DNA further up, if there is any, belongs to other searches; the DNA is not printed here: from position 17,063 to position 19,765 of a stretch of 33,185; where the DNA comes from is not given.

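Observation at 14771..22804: Giant tripartite protein: exported 5x repeat array, ~800-aa polytopic membrane block, and cytoplasmic GH94 phosphorylase, with no recognisable GT84 synthase domain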

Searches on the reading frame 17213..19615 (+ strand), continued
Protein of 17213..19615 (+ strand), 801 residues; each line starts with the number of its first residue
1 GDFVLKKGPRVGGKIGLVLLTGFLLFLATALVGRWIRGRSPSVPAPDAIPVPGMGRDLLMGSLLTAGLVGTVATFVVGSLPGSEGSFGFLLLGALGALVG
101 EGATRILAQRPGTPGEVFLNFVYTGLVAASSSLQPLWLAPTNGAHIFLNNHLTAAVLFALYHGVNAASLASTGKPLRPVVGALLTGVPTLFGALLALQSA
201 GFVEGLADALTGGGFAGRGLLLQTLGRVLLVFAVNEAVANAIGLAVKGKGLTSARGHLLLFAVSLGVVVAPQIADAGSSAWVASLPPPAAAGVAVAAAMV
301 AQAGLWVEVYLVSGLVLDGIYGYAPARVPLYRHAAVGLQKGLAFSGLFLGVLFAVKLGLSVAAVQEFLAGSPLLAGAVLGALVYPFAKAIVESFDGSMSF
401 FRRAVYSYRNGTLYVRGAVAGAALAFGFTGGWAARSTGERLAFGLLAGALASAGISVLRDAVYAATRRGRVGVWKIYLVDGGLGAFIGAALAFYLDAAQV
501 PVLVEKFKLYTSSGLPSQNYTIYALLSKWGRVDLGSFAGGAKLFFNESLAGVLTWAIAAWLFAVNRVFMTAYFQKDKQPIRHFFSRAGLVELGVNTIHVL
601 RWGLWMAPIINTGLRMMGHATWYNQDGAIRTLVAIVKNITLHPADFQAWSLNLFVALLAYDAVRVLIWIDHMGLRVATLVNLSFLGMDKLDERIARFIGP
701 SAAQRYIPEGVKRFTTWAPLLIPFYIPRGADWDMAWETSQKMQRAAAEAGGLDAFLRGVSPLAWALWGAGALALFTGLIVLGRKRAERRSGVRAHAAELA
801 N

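Call 65: search_protein_families(library=pfam, proteins=[L010:15541-17586:+, L007:7765-8706:+, L071:11069-13321:+, L007:8722-9603:+, L006:3010-4482:+, L044:7400-9187:+, L042:4849-6309:+, L049:20481-21707:+, L047:19466-20233:+, L069:1596-2894:+], max_evalue=0.001)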
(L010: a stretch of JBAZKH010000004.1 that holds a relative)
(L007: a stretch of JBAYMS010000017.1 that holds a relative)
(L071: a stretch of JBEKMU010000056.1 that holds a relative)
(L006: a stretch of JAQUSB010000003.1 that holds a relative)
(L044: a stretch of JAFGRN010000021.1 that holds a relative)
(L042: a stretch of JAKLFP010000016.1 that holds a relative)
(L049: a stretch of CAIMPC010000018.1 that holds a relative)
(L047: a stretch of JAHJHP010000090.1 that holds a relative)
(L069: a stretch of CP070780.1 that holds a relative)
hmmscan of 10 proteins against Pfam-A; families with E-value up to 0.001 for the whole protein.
L010:15541-17586:+ (682 aa): 2 families
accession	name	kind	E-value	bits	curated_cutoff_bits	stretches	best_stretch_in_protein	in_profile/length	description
PF10091.15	Glycoamylase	-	2.5e-21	76.7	27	1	498-664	41-219/221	Putative glucoamylase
PF11329.14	DUF3131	-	2.2e-05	24.1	20.3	1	270-365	2-85/367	Protein of unknown function (DUF3131)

L007:7765-8706:+ (314 aa): 1 family
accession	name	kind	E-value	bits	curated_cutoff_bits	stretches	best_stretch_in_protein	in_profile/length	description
PF00528.27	BPD_transp_1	-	6.5e-13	49.3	26.4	1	99-298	37-172/184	Binding-protein-dependent transport system inner membrane component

L071:11069-13321:+ (751 aa): 0 families

L007:8722-9603:+ (294 aa): 1 family
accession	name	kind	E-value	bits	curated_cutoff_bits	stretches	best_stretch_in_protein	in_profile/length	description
PF00528.27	BPD_transp_1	-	3.8e-18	66.3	26.4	1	107-281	7-177/184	Binding-protein-dependent transport system inner membrane component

L006:3010-4482:+ (491 aa): 5 families
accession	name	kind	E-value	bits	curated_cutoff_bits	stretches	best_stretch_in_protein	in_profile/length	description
PF02518.31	HATPase_c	-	1.9e-33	115.6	26.4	1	382-490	1-109/111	Histidine kinase-, DNA gyrase B-, and HSP90-like ATPase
PF00512.31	HisKA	-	7.6e-13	48.7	26.9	1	272-336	2-65/66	His Kinase A (phospho-acceptor) domain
PF00672.30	HAMP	-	1.8e-08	35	25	1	214-266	1-52/53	HAMP domain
PF14501.12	HATPase_c_5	-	9.1e-06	26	22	1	386-478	5-92/102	GHKL domain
PF13589.12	HATPase_c_3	-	0.00023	21.6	25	1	392-448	8-62/137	Histidine kinase-, DNA gyrase B-, and HSP90-like ATPase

L044:7400-9187:+ (596 aa): 3 families
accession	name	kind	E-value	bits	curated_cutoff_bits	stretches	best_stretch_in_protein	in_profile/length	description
PF13174.12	TPR_6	-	3.7e-08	33.9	26.3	0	317-346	4-33/33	Tetratricopeptide repeat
PF13428.12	TPR_14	-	3.8e-07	30.6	23.5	0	286-308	11-33/44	Tetratricopeptide repeat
PF13432.12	TPR_16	-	5.6e-06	27.1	32.7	0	283-333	4-51/65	Tetratricopeptide repeat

L042:4849-6309:+ (487 aa): 15 families
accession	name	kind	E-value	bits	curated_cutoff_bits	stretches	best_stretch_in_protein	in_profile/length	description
PF07992.20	Pyr_redox_2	-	3.8e-60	204.2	26.1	1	23-343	2-291/291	Pyridine nucleotide-disulphide oxidoreductase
PF02852.28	Pyr_redox_dim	-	1.6e-34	118.9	25.3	1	362-469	1-108/110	Pyridine nucleotide-disulphide oxidoreductase, dimerisation domain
PF00070.33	Pyr_redox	-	4.8e-15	56.3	22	1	192-267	1-78/82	Pyridine nucleotide-disulphide oxidoreductase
PF12831.13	FAD_oxidored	-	6.3e-10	39.3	27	1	23-63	1-41/416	FAD dependent oxidoreductase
PF13738.12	Pyr_redox_3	-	7.3e-09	35.7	30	1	127-327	103-305/305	Pyridine nucleotide-disulphide oxidoreductase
PF01266.30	DAO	-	8e-09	35.9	27.9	0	24-57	2-35/353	FAD dependent oxidoreductase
PF01134.28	GIDA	-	2.2e-07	30.7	22.1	1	24-162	2-150/391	Glucose inhibited division protein A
PF00890.30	FAD_binding_2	-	7.3e-07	29.2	20.4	1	24-58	2-36/414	FAD binding domain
PF13450.12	NAD_binding_8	-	1.9e-06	28.5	21.9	1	26-61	1-36/68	NAD(P)-binding Rossmann-like domain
PF03486.20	HI0933_like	-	2e-05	24.6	50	1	23-57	2-36/244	HI0933-like protein Rossmann domain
PF13434.12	Lys_Orn_oxgnase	-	3e-05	23.8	21.3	1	124-205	117-203/339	L-lysine 6-monooxygenase/L-ornithine 5-monooxygenase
PF01494.25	FAD_binding_3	-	4e-05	23.4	22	0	21-55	1-35/349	FAD binding domain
PF03721.20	UDPG_MGDP_dh_N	-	4.9e-05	23.4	27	0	192-220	2-30/187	UDP-glucose/GDP-mannose dehydrogenase family, NAD binding domain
PF01262.27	AlaDh_PNT_C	-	0.00012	22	23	0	16-53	23-60/214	Alanine dehydrogenase/PNT, C-terminal domain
PF01946.23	Thi4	-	0.00012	21.8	26.2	1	15-64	11-61/235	Thi4 family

L049:20481-21707:+ (409 aa): 1 family
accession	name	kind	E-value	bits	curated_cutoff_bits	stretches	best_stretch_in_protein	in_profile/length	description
PF00480.26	ROK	-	8.4e-37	127.7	22.9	2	90-247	2-154/294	ROK family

L047:19466-20233:+ (256 aa): 0 families

L069:1596-2894:+ (433 aa): 2 families
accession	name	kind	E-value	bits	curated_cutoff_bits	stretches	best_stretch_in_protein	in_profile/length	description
PF01547.30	SBP_bac_1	-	7.8e-39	134.9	26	1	53-344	9-307/307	Bacterial extracellular solute-binding protein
PF13416.11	SBP_bac_8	-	7.5e-32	111.7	27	1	57-370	2-278/279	Bacterial extracellular solute-binding protein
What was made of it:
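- Omnitrophota loci add a ROK-family protein and more binding protein and permease genes (call 65).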

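Call 67: search_solved_structures(query=L077:15321-17477:+, max_evalue=1, show_alignments=1)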
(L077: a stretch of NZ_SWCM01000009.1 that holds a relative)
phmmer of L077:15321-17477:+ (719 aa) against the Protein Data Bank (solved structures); distinct sequences matched with E-value up to 1: 1.
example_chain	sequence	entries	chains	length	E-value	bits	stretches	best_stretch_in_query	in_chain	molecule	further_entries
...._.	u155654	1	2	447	2.2e-08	36.1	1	269-566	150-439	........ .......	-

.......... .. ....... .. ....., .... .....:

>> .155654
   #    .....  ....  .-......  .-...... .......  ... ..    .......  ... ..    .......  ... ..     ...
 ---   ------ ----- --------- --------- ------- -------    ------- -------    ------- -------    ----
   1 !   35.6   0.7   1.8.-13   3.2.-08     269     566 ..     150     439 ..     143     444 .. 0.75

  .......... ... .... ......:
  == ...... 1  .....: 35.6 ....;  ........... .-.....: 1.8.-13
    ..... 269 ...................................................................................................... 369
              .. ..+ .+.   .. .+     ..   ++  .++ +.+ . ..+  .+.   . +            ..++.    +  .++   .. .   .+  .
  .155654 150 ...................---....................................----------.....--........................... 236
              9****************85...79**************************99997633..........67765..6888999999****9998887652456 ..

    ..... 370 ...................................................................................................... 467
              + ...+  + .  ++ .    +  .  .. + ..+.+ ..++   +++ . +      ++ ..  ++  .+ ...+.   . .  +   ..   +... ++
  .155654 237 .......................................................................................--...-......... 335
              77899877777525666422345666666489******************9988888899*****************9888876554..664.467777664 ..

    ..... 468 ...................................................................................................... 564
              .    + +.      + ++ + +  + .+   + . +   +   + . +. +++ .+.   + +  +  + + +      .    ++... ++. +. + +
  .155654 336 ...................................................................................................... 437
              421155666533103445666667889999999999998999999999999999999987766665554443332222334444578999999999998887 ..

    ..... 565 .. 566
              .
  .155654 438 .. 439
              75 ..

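Call 68: search_protein_families(library=pfam, proteins=[L077:15321-17477:+, L079:15535-17652:+, L074:16428-18932:+, L067:15812-18421:+, L074:15700-16428:+, L067:15330-15785:+], max_evalue=1)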
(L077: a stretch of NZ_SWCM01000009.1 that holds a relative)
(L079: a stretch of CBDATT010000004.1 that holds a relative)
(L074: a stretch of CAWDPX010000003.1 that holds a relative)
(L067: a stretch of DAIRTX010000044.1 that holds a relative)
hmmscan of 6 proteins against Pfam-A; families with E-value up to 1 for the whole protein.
L077:15321-17477:+ (719 aa): 0 families

L079:15535-17652:+ (706 aa): 0 families

L074:16428-18932:+ (835 aa): 1 family
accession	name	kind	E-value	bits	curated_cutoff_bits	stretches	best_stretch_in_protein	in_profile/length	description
PF14325.12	DUF4383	-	0.034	14.8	27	1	71-144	53-124/125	Domain of unknown function (DUF4383)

L067:15812-18421:+ (870 aa): 0 families

L074:15700-16428:+ (243 aa): 2 families
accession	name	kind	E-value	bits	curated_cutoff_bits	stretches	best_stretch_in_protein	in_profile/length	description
PF10543.14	ORF6N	-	1.6e-32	112.1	27.8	1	62-166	3-86/86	ORF6N domain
PF09669.15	Phage_pRha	-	0.0008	20.4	29.9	1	106-188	9-91/91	Phage regulatory protein Rha (Phage_pRha)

L067:15330-15785:+ (152 aa): 1 family
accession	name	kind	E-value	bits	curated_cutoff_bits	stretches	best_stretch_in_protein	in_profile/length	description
PF10543.14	ORF6N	-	6.9e-10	39.5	27.8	1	67-110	25-63/86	ORF6N domain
